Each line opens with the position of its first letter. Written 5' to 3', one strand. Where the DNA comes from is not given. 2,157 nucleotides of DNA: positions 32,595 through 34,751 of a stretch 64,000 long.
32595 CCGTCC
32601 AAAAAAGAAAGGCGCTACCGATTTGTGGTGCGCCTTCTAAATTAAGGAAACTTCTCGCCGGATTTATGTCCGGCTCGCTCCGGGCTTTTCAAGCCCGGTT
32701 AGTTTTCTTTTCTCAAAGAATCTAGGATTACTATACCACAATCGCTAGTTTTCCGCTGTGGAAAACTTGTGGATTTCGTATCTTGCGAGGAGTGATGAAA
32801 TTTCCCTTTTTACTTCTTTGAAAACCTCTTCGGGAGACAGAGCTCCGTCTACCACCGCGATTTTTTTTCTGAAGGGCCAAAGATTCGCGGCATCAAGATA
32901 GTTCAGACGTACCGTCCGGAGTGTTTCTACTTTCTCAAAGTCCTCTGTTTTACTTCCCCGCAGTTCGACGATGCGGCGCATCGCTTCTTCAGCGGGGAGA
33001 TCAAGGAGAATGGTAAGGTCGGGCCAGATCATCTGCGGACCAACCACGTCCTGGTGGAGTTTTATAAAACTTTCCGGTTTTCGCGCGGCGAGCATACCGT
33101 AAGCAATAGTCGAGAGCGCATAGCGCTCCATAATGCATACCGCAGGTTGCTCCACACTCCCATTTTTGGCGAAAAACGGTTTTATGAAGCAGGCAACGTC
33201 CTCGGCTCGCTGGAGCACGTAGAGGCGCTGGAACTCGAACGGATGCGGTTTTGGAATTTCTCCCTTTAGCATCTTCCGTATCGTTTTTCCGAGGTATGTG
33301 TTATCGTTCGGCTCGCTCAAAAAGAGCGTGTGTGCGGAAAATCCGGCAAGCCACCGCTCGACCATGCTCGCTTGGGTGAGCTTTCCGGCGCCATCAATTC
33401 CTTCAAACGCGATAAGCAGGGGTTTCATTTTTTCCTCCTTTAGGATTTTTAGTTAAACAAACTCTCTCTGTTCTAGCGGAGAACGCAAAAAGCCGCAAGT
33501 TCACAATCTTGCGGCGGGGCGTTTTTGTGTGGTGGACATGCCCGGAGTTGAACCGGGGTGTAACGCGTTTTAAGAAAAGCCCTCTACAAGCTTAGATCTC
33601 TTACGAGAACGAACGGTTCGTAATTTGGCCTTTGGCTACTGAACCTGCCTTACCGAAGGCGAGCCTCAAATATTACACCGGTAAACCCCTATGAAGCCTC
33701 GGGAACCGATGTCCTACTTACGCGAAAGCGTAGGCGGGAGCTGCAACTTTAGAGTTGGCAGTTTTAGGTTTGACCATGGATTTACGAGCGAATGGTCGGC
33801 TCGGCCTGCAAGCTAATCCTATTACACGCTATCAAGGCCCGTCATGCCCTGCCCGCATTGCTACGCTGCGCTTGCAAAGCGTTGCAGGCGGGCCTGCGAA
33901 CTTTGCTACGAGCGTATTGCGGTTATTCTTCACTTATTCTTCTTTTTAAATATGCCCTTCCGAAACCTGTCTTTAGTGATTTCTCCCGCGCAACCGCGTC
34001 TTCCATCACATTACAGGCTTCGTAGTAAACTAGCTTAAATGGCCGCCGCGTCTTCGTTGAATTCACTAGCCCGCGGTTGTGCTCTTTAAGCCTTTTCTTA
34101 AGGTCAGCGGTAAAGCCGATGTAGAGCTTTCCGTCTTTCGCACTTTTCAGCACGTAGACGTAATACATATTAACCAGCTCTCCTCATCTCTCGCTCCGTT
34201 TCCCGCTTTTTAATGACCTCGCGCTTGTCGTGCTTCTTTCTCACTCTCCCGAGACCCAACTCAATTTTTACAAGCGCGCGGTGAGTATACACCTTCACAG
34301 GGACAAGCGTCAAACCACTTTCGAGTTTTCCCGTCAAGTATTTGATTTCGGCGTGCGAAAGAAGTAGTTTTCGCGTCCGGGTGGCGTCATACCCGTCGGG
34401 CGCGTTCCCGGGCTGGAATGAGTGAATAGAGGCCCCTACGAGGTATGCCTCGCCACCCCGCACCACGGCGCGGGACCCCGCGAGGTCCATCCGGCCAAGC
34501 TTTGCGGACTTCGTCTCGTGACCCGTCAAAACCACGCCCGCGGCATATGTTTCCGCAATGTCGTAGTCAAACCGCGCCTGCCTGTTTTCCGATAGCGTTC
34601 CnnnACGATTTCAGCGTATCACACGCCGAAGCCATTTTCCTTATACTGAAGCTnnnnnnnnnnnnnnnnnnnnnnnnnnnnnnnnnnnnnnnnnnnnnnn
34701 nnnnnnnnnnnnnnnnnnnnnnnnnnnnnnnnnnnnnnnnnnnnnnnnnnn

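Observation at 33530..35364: ssrA-GIY-YIG-smpB-nucleotidyltransferase block bracketed by 62-bp inverted copies of the tmRNA 3' end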

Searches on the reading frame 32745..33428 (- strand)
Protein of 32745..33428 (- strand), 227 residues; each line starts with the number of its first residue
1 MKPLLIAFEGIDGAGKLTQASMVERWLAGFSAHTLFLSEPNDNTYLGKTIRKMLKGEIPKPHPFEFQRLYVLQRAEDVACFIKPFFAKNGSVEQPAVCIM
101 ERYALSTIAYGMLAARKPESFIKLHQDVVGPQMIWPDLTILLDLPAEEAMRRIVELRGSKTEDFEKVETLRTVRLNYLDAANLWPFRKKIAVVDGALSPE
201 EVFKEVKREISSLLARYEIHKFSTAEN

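Call 7: search_protein_families(library=pfam, proteins=[window:32745-33428:-], max_evalue=0.01)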
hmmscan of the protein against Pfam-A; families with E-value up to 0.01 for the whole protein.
window:32745-33428:- (227 aa): 2 families
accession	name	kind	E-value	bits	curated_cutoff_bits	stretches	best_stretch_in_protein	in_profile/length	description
PF02223.23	Thymidylate_kin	-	2e-30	106.3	27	1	8-205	1-184/185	Thymidylate kinase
PF01712.25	dNK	-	0.00031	21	27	1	6-179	1-165/203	Deoxynucleoside kinase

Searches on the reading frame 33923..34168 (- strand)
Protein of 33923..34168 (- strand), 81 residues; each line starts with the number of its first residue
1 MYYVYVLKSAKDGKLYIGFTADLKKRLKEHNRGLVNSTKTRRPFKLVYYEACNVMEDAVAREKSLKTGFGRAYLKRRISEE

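Call 7: search_protein_families(library=pfam, proteins=[window:33923-34168:-], max_evalue=0.01)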
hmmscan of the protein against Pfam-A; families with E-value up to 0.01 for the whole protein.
window:33923-34168:- (81 aa): 3 families
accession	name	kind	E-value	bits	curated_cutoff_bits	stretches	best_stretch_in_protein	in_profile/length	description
PF01541.30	GIY-YIG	-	8.1e-18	64.9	22.6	1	1-70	1-73/78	GIY-YIG catalytic domain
PF10544.15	T5orf172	-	6.6e-07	30.2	20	1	3-71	2-69/101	T5orf172 domain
PF13455.12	MUG113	-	0.0001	23.3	22.3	1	17-76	3-54/73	Meiotically up-regulated gene 113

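Call 35: search_protein_families(library=phrogs, proteins=[window:33923-34168:-], max_evalue=0.01)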
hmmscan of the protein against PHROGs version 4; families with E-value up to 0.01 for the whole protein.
window:33923-34168:- (81 aa): 4 families
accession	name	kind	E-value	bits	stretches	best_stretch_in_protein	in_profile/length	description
phrog_5123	-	DNA, RNA and nucleotide metabolism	8.7e-05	23.5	1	1-41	1-41/152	homing endonuclease with GIY-YIG motif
phrog_314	-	DNA, RNA and nucleotide metabolism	0.00027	21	1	1-36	178-210/574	homing endonuclease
phrog_19235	-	unknown function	0.00087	19.8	1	4-61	23-76/251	-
phrog_7168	-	DNA, RNA and nucleotide metabolism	0.00098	19.7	1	1-33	1-33/284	homing endonuclease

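Call 81: search_protein_families(library=ncbifam, proteins=[window:33923-34168:-], max_evalue=0.01)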
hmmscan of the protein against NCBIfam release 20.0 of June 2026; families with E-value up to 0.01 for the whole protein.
window:33923-34168:- (81 aa): 4 families
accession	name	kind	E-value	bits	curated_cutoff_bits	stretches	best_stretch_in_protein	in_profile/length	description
TIGR01453.1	grpIintron_endo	subfamily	6.8e-05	23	56.05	1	4-38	4-38/215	group I intron endonuclease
NF005906.0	PRK07883.1-4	equivalog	0.0012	17.3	495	1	4-41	218-256/563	DEDD exonuclease domain-containing protein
NF011261.0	PRK14667.1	equivalog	0.004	15.7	818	1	4-43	19-57/567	excinuclease ABC subunit C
NF005905.0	PRK07883.1-3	equivalog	0.0074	14.9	508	1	4-33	229-258/581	DEDD exonuclease domain-containing protein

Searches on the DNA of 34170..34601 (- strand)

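Call 67: search_rna_families(sources=[L023, L013], threshold=evalue, max_evalue=0.01)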
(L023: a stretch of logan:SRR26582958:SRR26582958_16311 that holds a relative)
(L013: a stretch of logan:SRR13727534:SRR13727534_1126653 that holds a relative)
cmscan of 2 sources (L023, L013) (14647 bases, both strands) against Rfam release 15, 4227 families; matches with E-value up to 0.01: 2.
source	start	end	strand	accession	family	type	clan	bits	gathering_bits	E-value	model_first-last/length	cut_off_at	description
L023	6385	6701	+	RF00023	tmRNA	Gene;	CL00001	95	47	2.2e-36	1-374/374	no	transfer-messenger RNA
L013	1008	1075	+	RF00023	tmRNA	Gene;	CL00001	17.7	47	0.001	1-374/374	no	transfer-messenger RNA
